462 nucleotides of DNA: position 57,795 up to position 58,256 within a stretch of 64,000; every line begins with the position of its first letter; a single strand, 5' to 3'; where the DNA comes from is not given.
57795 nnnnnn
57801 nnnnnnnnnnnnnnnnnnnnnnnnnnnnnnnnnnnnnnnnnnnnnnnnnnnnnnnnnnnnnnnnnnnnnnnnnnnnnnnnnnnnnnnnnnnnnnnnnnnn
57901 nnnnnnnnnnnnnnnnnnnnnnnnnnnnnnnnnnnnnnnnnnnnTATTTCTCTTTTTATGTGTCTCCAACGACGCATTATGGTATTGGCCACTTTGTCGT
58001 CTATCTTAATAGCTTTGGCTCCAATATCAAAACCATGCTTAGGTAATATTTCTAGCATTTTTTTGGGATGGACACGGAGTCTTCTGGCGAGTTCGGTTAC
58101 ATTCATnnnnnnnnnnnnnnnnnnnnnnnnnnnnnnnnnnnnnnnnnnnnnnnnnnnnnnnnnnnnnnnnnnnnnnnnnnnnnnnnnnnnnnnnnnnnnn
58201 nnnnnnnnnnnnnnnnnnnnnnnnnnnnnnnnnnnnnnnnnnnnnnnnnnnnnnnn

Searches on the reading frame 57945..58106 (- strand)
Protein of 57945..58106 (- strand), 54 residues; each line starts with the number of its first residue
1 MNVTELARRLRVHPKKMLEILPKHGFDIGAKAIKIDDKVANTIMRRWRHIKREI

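Call 48: find_related_loci(query=A2, collection=metagenome_contigs, flank=3000)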
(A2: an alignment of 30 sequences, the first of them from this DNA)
Query A2 (54 aa) in metagenome_contigs; peptide patterns used: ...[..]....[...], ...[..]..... (x = any residue, [..] = any of these).
600 stretches matched a pattern (row limit reached: there are more); 444 encode a relative of the query (tblastn E <= 1e-3); the best 80 are kept; 80 distinct loci.
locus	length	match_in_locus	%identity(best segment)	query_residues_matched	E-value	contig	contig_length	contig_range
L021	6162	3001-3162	83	1-54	2e-28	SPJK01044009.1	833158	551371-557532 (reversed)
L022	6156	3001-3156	79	1-52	7e-27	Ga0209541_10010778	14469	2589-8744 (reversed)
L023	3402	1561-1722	74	1-54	3e-26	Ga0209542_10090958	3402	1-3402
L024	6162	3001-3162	80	1-54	3e-26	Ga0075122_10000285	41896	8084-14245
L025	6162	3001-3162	76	1-54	5e-26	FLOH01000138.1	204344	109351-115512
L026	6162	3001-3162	76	1-54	8e-26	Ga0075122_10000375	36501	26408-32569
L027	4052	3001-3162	70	1-54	1e-25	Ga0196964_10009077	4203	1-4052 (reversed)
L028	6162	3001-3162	76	1-54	2e-25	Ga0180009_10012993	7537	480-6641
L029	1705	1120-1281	72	1-54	1e-25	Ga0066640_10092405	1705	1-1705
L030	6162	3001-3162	74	1-54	2e-25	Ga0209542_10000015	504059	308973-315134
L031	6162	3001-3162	74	1-54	2e-25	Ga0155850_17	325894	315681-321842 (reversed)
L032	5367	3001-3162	70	1-54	2e-25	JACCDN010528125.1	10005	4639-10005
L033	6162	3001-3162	72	1-54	3e-25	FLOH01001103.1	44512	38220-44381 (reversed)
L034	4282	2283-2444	70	1-54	3e-25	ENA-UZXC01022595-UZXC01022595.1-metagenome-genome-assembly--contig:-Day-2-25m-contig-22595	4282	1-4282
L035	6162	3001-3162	70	1-54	4e-25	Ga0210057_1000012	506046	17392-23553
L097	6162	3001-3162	65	1-54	7e-22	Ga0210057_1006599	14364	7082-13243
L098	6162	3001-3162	65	1-54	6e-22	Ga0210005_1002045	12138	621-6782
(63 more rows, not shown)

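Call 52: search_protein_families(library=pfam, proteins=[L021:1239-2660:-, L021:525-1061:+], max_evalue=0.01)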
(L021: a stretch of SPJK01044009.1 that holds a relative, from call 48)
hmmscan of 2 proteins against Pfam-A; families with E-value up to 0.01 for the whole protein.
L021:1239-2660:- (473 aa): 1 family
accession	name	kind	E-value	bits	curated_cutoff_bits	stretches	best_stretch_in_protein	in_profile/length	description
PF00999.27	Na_H_Exchanger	-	3e-49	168.3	26.2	1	46-453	3-373/375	Sodium/hydrogen exchanger, transmembrane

L021:525-1061:+ (178 aa): 1 family
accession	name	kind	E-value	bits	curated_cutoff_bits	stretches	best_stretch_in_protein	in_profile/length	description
PF00719.24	Pyrophosphatase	-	2e-48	164.5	23.5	1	21-174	2-153/153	Inorganic pyrophosphatase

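Call 53: search_protein_families(library=ncbifam, proteins=[L021:1239-2660:-], max_evalue=0.01)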
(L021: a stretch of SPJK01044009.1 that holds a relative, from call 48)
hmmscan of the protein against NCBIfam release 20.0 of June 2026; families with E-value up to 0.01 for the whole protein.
L021:1239-2660:- (473 aa): 1 family
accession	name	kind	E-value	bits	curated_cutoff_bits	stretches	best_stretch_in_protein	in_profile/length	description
TIGR00932.1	2a37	subfamily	1.9e-23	83.3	238.3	1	49-297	7-247/275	monovalent cation:proton antiporter-2 (CPA2) family protein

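Call 80: search_protein_families(library=pfam, proteins=[L097:993-2219:-, L098:1460-2590:-], max_evalue=0.01)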
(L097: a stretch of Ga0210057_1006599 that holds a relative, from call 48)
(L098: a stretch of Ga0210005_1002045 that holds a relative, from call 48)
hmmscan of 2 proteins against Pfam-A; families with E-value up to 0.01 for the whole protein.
L097:993-2219:- (409 aa): 1 family
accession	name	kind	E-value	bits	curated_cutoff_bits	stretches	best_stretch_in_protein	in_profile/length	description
PF00999.27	Na_H_Exchanger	-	2.9e-54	184.8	26.2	1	18-390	3-370/375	Sodium/hydrogen exchanger, transmembrane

L098:1460-2590:- (377 aa): 1 family
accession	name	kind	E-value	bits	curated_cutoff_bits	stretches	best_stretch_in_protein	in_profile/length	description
PF06965.17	Na_H_antiport_1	-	1.3e-54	186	23.5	1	12-361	10-362/374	Na+/H+ antiporter 1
